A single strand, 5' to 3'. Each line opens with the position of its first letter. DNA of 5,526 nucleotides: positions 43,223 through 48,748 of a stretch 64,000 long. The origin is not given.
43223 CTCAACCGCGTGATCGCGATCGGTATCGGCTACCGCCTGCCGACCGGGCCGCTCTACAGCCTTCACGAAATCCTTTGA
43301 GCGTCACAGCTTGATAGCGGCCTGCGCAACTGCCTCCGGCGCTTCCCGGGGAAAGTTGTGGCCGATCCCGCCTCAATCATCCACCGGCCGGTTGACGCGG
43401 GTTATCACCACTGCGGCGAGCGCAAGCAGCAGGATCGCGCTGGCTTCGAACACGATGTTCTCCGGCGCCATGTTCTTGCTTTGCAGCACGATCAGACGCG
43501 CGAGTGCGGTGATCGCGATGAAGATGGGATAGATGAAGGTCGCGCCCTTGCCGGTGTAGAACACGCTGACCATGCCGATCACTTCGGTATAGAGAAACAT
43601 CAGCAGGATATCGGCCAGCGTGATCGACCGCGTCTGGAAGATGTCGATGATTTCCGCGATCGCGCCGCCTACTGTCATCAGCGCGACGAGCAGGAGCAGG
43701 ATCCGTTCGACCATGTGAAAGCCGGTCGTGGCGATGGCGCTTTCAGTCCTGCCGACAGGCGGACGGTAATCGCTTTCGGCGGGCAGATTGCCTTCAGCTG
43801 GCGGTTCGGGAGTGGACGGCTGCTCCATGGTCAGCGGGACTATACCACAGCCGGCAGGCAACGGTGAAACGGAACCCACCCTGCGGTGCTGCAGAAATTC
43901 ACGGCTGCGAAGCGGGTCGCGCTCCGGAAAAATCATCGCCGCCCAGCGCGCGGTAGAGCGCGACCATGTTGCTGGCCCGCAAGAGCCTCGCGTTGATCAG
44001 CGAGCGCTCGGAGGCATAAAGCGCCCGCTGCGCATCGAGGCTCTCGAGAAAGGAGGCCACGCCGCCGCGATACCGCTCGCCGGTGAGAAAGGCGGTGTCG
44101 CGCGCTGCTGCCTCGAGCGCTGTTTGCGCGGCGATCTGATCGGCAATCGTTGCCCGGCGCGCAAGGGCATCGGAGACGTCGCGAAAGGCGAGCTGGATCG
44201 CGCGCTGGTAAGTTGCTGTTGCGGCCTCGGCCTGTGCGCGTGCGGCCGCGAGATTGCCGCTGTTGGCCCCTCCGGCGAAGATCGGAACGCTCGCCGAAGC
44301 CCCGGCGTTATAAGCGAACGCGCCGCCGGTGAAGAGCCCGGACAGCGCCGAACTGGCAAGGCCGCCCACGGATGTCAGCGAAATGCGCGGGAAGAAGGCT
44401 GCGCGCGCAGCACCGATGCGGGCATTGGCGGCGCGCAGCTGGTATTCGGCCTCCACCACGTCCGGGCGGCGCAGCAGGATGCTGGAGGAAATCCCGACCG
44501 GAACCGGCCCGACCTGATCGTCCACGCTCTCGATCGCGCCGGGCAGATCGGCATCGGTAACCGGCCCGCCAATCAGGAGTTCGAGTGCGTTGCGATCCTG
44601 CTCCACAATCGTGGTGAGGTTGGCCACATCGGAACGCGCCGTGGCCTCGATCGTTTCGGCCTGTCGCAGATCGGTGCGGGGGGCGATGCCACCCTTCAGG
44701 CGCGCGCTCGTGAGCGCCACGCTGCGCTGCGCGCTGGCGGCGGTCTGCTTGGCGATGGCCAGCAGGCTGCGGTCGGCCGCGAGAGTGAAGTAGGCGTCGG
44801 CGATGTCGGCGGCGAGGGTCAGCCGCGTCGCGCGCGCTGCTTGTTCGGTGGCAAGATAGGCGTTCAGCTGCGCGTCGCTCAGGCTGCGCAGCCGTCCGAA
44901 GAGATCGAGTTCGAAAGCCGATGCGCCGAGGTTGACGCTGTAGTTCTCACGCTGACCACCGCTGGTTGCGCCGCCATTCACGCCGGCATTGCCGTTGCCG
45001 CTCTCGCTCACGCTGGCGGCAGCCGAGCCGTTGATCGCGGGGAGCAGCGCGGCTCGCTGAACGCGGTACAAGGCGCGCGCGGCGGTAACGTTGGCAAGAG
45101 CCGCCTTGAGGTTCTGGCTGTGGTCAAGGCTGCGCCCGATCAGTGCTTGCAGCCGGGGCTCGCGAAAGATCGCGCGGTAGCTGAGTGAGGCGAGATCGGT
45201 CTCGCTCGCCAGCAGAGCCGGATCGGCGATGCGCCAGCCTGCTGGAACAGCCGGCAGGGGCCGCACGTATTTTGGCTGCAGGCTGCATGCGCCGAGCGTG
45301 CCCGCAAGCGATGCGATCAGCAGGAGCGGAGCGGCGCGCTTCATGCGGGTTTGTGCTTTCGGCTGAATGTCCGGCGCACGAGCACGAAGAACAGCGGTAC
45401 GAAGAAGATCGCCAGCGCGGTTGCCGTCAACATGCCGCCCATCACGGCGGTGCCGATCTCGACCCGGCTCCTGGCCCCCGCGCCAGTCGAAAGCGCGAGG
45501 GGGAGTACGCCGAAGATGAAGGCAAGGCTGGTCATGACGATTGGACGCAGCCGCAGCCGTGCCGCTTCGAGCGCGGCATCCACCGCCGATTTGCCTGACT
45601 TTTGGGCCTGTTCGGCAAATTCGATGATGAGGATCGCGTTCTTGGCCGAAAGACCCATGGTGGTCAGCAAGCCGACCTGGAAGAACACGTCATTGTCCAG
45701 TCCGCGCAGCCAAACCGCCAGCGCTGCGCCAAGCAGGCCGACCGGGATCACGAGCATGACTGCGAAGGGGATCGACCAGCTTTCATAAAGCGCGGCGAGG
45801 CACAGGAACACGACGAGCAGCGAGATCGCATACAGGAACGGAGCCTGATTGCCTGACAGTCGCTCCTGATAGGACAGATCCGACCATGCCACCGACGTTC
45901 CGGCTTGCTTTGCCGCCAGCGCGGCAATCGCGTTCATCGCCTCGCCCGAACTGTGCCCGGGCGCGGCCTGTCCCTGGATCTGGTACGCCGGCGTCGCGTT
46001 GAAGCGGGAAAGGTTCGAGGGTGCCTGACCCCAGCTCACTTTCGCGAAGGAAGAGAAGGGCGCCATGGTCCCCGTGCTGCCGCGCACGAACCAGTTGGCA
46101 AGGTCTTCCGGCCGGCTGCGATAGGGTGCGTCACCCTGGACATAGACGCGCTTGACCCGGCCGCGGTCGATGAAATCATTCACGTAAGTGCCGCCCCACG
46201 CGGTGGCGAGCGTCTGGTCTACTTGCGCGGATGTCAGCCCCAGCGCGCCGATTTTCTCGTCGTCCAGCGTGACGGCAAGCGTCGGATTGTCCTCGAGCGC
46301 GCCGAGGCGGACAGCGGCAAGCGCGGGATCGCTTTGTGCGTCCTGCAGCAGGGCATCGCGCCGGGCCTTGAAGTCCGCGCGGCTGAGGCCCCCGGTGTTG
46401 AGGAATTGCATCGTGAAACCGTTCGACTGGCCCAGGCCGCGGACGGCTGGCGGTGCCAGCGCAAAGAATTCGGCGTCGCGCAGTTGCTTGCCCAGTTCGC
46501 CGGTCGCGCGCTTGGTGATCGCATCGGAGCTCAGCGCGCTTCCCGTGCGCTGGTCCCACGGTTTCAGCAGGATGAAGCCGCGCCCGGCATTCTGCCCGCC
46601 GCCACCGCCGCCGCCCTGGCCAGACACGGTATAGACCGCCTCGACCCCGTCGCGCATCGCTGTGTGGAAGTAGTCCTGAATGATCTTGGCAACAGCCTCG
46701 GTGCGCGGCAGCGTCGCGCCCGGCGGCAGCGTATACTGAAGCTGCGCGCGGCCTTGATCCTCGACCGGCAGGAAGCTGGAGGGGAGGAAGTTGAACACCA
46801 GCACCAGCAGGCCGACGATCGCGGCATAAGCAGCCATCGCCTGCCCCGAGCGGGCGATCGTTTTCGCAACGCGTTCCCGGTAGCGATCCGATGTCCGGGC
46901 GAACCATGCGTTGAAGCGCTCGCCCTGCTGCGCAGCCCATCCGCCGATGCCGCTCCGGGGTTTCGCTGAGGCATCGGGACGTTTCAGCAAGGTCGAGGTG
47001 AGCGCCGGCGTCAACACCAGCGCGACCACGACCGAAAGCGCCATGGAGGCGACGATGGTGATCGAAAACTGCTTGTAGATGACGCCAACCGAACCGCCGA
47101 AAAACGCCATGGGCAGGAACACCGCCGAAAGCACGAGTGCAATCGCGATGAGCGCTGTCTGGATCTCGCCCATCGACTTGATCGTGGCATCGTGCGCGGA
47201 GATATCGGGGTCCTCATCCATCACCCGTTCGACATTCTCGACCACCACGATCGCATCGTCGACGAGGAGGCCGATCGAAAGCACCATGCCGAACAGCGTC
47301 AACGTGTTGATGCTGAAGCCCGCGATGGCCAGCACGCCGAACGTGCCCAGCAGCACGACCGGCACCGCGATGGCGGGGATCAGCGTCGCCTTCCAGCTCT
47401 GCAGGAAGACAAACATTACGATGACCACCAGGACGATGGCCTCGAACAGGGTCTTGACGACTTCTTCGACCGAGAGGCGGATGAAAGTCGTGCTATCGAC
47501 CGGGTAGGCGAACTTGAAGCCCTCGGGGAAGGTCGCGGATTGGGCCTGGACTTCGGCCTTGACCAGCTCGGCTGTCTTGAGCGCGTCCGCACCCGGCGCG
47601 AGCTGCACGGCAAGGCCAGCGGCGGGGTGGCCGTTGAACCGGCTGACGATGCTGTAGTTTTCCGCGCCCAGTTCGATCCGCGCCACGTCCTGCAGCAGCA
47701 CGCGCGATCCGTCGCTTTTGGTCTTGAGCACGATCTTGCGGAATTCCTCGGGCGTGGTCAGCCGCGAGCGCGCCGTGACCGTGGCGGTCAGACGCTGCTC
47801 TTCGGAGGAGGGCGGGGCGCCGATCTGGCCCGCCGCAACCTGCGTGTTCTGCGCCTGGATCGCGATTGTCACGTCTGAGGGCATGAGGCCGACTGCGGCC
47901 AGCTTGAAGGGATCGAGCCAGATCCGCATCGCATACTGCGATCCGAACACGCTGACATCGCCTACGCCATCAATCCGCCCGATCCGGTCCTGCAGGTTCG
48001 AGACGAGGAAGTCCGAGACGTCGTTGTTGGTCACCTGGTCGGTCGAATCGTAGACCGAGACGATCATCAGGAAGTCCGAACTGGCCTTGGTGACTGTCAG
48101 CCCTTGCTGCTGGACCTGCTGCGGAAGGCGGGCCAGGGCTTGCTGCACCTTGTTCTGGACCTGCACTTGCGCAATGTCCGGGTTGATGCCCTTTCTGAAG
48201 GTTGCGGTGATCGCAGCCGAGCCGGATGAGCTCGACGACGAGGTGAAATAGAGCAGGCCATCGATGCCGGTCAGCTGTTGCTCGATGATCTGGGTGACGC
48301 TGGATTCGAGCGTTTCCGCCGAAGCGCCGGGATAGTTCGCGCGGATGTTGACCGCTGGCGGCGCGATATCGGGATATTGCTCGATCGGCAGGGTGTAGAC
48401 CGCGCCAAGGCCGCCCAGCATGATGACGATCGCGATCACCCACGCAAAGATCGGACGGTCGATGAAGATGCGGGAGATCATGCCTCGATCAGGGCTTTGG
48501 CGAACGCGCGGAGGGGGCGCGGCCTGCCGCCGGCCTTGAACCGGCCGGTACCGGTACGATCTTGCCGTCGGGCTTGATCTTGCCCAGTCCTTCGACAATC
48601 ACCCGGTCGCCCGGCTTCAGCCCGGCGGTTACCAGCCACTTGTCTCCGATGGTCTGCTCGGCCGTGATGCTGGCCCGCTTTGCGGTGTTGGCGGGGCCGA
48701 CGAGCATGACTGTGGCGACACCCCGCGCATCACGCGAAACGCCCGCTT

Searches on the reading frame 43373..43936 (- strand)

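Call 40: search_protein_families(library=pfam, proteins=[window:43373-43936:-], max_evalue=0.001)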
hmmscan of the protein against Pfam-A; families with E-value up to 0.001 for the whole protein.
window:43373-43936:- (187 aa): 1 family
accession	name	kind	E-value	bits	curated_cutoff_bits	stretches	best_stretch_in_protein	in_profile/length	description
PF06146.17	PsiE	-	3.9e-16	59.8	23.9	1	76-182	2-121/122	Phosphate-starvation-inducible E family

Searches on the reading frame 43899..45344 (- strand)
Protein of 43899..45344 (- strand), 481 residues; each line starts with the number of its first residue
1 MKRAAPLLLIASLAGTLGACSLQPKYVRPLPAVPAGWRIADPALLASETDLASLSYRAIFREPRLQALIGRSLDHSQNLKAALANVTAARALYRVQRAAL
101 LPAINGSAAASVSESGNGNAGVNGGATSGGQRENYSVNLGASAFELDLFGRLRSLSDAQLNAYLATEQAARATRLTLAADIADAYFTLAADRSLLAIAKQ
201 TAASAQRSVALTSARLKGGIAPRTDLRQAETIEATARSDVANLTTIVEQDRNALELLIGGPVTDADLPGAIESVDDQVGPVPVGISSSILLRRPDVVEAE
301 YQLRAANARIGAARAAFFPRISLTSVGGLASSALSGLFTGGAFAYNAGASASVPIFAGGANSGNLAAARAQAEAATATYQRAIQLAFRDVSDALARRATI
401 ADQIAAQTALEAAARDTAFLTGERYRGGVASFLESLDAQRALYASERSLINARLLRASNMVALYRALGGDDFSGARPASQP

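Call 40: search_protein_families(library=pfam, proteins=[window:43899-45344:-], max_evalue=0.001)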
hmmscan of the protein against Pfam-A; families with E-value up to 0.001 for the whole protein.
window:43899-45344:- (481 aa): 1 family
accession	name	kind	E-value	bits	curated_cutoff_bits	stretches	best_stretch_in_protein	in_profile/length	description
PF02321.23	OEP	-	2.1e-44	152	22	2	290-468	9-187/187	Outer membrane efflux protein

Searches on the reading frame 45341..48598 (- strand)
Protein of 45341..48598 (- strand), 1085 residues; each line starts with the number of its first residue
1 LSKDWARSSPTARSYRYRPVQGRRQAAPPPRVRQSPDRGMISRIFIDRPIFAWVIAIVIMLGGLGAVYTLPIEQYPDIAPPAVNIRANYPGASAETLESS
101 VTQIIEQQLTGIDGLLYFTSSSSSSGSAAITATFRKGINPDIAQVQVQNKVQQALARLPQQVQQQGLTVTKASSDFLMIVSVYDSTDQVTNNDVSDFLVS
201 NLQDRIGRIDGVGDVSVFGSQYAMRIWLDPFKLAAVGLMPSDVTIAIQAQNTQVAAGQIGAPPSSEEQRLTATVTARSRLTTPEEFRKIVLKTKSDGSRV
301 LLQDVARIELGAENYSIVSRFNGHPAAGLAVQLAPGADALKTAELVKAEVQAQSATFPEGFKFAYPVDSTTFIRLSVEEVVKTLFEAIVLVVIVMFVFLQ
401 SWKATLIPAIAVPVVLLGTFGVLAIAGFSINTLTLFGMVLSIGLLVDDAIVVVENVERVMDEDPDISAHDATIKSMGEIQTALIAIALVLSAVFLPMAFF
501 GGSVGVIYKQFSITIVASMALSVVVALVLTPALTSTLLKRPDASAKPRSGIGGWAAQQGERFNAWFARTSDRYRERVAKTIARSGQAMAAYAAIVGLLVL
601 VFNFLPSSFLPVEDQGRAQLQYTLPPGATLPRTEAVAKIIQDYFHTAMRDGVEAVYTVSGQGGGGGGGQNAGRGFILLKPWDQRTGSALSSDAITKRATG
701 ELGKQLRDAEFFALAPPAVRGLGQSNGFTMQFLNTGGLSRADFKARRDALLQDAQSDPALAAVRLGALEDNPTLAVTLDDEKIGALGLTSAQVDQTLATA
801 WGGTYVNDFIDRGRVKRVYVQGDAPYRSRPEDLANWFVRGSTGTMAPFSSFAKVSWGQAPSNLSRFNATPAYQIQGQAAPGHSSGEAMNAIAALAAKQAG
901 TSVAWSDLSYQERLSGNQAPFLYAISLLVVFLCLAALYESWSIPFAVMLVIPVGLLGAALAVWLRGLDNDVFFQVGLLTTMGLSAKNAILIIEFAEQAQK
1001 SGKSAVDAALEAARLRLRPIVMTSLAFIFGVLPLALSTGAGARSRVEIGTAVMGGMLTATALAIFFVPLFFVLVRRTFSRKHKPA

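Call 40: search_protein_families(library=pfam, proteins=[window:45341-48598:-], max_evalue=0.001)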
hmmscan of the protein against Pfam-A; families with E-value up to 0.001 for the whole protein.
window:45341-48598:- (1085 aa): 2 families
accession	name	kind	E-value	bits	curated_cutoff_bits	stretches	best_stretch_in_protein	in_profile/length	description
PF00873.25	ACR_tran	-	0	1174.4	28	1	41-1075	1-1021/1021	AcrB/AcrD/AcrF family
PF02355.23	SecD_SecF_C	-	6.4e-05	22.9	20.5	0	378-535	32-184/189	Protein export membrane protein SecD/SecF, C-terminal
